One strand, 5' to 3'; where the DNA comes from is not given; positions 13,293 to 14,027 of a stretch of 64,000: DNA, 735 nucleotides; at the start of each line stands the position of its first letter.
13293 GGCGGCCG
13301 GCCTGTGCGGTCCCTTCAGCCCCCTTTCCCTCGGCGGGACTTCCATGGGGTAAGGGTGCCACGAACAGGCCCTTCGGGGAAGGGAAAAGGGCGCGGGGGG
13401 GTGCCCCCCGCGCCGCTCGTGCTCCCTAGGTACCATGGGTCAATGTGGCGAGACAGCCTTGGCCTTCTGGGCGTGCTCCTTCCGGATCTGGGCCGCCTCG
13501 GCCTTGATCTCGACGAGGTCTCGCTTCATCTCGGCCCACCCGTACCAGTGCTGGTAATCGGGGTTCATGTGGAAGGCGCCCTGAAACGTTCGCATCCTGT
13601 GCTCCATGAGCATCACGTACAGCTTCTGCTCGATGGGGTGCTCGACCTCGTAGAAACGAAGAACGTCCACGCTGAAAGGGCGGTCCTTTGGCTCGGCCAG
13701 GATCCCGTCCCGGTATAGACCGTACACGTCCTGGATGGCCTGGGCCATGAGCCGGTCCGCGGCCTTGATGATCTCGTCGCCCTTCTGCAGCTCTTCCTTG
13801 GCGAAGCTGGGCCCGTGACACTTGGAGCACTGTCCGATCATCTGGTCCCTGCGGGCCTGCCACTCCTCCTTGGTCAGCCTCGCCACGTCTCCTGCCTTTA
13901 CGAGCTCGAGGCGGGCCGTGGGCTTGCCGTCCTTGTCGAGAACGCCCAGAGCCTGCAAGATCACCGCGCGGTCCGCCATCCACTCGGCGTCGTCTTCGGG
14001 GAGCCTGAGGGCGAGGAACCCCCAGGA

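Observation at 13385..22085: Single co-oriented nitrogen-oxide module: Rrf2-hemerythrin-qNOR-cupin-porin-nrfHA-octaheme HAO-like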

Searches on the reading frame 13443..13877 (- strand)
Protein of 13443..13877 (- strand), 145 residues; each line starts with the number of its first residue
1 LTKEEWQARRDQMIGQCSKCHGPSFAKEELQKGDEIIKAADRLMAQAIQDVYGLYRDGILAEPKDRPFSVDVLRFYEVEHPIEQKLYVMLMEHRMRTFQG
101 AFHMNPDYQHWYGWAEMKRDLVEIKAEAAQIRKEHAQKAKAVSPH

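Call 35: search_solved_structures(query=window:13443-13877:-, max_evalue=10, show_alignments=5)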
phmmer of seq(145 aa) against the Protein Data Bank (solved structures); distinct sequences matched with E-value up to 10: 14.
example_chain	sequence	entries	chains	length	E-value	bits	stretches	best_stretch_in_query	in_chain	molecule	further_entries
6h5l_A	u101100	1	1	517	2.7e-07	34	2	89-133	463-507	Similar to hydroxylamine oxidoreductase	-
4n4j_A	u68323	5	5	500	9.3e-07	32.3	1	7-138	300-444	hydroxylamine oxidoreductase | Similar to hydroxylamine oxidoreductase hao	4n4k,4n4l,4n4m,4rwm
6t5e_A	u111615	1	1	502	2.7e-06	30.8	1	7-138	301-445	Hydroxylamine oxidoreductase-like protein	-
6hif_G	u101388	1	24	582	6.4e-06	29.5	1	6-65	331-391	Hydrazine dehydrogenase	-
4fas_A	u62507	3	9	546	1.1e-05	28.8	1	5-139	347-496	Hydroxylamine oxidoreductase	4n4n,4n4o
6m0p_A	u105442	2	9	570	1.2e-05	28.6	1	5-139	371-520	Aerobic hydroxylamine oxidoreductase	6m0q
1fgj_A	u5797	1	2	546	1.7e-05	28.1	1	5-139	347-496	HYDROXYLAMINE OXIDOREDUCTASE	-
4qo5_A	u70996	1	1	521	0.072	16.4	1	2-43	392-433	Hypothetical multiheme protein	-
4r0y_A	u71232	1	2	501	1.1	12.6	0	7-78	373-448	Maltose-binding periplasmic protein, Disks large-associated protein 1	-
2n1g_A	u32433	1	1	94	1.1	12.6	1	24-60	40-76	DNA repair protein REV1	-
4ba9_A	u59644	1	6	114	1.1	12.6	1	25-60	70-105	DNA POLYMERASE KAPPA, DNA REPAIR PROTEIN REV1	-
2lsk_A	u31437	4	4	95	1.1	12.5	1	24-60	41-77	DNA repair protein REV1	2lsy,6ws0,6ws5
4ext_A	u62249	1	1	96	1.1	12.5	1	24-60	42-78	DNA repair protein REV1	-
2lsi_A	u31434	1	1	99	1.2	12.4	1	24-60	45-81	DNA repair protein REV1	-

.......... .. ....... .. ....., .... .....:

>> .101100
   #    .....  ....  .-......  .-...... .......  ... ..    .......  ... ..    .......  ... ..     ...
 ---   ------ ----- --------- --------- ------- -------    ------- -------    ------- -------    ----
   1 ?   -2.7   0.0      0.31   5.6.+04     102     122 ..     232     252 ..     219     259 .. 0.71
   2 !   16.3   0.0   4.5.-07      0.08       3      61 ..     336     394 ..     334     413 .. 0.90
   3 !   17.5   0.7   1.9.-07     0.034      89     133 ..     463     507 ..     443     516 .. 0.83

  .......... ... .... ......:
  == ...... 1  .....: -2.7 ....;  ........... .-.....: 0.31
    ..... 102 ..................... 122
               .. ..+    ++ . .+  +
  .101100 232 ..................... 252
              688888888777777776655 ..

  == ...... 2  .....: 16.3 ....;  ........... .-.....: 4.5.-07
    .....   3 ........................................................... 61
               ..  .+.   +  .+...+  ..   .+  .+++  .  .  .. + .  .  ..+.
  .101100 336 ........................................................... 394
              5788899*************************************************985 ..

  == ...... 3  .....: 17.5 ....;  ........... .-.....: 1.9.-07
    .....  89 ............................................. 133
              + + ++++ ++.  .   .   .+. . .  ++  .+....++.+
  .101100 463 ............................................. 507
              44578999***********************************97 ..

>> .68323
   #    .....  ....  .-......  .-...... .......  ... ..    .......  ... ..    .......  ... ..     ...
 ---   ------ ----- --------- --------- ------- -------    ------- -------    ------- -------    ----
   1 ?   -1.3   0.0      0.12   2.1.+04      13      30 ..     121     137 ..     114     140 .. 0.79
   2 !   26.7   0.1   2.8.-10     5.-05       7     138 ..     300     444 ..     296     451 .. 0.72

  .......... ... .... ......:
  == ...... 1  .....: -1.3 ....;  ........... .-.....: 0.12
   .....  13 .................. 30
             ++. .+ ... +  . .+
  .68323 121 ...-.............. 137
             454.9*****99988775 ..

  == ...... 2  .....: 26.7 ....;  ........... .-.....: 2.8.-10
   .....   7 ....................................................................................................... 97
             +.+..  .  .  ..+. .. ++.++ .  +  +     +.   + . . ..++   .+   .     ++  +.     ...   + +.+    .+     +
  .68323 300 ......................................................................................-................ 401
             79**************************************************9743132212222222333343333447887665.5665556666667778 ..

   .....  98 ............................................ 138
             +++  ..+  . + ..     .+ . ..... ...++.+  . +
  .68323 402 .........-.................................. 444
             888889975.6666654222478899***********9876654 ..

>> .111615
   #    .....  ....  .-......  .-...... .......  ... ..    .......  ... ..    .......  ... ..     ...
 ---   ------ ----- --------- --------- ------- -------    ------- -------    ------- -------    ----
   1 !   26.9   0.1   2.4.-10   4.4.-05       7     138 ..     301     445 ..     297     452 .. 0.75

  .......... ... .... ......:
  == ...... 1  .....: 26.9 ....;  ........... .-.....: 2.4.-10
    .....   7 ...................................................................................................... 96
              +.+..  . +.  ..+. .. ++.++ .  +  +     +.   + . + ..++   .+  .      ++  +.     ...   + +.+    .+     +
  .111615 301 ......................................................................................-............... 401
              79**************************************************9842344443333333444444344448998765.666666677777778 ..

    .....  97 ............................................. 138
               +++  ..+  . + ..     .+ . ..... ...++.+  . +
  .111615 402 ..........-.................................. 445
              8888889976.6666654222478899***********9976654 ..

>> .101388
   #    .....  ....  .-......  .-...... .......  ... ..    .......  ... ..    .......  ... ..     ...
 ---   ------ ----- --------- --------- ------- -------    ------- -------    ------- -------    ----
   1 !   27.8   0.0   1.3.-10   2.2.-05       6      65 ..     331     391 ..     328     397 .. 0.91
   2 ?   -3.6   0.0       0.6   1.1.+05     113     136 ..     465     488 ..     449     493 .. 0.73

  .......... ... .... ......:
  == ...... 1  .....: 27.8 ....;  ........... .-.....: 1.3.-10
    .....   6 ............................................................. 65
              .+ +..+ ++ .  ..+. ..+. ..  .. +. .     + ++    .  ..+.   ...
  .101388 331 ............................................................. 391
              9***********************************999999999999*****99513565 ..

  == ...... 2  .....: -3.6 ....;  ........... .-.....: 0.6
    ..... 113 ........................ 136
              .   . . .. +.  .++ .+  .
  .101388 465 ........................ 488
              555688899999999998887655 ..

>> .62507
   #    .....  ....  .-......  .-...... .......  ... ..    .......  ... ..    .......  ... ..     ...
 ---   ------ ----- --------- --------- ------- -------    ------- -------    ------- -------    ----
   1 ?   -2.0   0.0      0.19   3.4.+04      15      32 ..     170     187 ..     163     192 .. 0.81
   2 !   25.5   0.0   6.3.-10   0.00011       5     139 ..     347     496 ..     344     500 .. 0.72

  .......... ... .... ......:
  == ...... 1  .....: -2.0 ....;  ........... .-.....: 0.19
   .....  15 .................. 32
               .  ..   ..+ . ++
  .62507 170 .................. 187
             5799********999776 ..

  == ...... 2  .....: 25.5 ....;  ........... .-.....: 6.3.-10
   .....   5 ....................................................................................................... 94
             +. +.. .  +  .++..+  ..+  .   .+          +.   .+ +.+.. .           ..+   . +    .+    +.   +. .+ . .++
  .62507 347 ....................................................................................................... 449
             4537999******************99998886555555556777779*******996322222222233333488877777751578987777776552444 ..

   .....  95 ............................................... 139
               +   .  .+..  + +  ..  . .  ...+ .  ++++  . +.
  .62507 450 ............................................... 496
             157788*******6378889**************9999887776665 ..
